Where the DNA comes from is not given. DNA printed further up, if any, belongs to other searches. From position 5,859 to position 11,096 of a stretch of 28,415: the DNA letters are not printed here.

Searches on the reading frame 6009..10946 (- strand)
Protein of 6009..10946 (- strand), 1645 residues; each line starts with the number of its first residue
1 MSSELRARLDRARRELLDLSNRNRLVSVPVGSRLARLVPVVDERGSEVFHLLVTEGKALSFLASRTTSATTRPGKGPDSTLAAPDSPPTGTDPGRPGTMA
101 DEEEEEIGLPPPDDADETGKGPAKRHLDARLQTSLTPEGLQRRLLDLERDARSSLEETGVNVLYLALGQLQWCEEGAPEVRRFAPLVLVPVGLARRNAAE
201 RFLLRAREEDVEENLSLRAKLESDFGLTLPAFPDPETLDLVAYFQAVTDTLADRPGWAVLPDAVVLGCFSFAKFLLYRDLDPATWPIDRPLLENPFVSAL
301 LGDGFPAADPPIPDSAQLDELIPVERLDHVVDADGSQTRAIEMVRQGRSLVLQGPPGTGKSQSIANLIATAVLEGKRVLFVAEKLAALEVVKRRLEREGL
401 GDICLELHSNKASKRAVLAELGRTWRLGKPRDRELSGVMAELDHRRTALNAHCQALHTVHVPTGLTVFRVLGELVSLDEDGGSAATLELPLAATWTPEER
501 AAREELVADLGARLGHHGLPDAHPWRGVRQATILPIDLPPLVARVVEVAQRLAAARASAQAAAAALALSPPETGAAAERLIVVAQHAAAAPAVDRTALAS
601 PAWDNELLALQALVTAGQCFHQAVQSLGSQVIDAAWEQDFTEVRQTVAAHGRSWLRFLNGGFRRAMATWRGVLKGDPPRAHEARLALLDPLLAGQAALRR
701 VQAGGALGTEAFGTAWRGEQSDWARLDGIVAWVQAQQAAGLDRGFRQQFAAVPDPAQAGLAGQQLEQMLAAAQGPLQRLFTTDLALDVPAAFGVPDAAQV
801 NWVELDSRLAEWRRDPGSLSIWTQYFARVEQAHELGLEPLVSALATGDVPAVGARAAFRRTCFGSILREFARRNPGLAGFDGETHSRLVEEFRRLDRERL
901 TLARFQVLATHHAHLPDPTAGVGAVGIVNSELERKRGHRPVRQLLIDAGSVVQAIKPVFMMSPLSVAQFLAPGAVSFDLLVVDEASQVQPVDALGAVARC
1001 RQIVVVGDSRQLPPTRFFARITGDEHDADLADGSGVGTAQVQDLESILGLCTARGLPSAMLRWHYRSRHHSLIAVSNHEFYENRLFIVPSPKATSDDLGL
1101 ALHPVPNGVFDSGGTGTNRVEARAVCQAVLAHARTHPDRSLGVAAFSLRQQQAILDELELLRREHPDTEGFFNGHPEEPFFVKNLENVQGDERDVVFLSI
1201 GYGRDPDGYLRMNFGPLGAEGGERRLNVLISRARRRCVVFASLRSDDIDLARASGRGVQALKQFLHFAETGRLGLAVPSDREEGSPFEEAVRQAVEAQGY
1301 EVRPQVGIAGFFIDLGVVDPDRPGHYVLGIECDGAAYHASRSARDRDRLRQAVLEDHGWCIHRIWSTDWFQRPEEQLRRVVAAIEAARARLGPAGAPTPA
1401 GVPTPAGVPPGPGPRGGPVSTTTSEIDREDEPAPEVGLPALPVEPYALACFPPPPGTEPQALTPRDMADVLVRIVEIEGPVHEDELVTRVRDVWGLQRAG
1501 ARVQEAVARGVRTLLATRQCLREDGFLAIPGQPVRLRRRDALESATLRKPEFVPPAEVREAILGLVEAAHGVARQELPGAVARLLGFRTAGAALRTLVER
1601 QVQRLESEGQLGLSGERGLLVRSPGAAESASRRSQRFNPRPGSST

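Call 52: search_protein_families(library=pfam, proteins=[window:6009-10946:-], max_evalue=0.0001)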
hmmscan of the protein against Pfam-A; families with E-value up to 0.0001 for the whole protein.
window:6009-10946:- (1645 aa): 7 families
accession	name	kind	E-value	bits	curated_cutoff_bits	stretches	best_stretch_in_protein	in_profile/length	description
PF18741.7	MTES_1575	-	7.4e-37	125.8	38.2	1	1287-1384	1-96/96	REase_MTES_1575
PF13195.11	DUF4011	-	5.6e-36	124.3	22.2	1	15-221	1-158/158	Protein of unknown function (DUF4011)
PF13086.12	AAA_11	-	2.3e-15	57.5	27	2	976-1015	213-253/257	AAA domain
PF11784.13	DUF3320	-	3.1e-14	53.1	25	1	1465-1505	10-50/50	Protein of unknown function (DUF3320)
PF13087.12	AAA_12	-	6.9e-10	39.3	27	1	1056-1242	15-193/195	AAA domain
PF13604.12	AAA_30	-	1.7e-09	38.2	27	0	335-395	4-66/191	AAA domain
PF13245.12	AAA_19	-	7.3e-09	36.4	25.1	0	337-395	1-61/134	AAA domain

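Call 60: search_protein_families(library=padloc, proteins=[window:6009-10946:-], max_evalue=0.001)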
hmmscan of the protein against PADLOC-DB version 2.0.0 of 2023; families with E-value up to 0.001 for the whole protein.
window:6009-10946:- (1645 aa): 10 families
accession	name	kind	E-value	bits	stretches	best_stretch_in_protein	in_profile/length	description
PDLC05009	PDC-S37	-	0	1811.5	1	1-1613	1-1540/1550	-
PDLC02194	Hhe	-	1.6e-217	723.3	2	814-1384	1212-1780/1911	-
PDLC03920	MkoA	-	3.6e-26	89.8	2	976-1240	791-1073/1112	-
PDLC03924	MkoC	-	1.1e-18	64.8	1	977-1244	671-945/1136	-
PDLC03921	MkoA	-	6.6e-11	38.6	2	333-381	1027-1078/1607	-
PDLC05035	PDC-S53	-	2.3e-06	24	0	342-398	505-559/900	-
PDLC05065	PDC-S68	-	7.3e-06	22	0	332-382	605-655/1221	-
PDLC01734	typeIV_RecD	-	1.3e-05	21.6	0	328-378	335-385/763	RecD_0_IVD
PDLC04700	PDC-M54A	-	0.00017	16.7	0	330-387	300-358/1657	-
PDLC04140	mad8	-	0.00028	18.5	1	343-386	22-68/314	mads_8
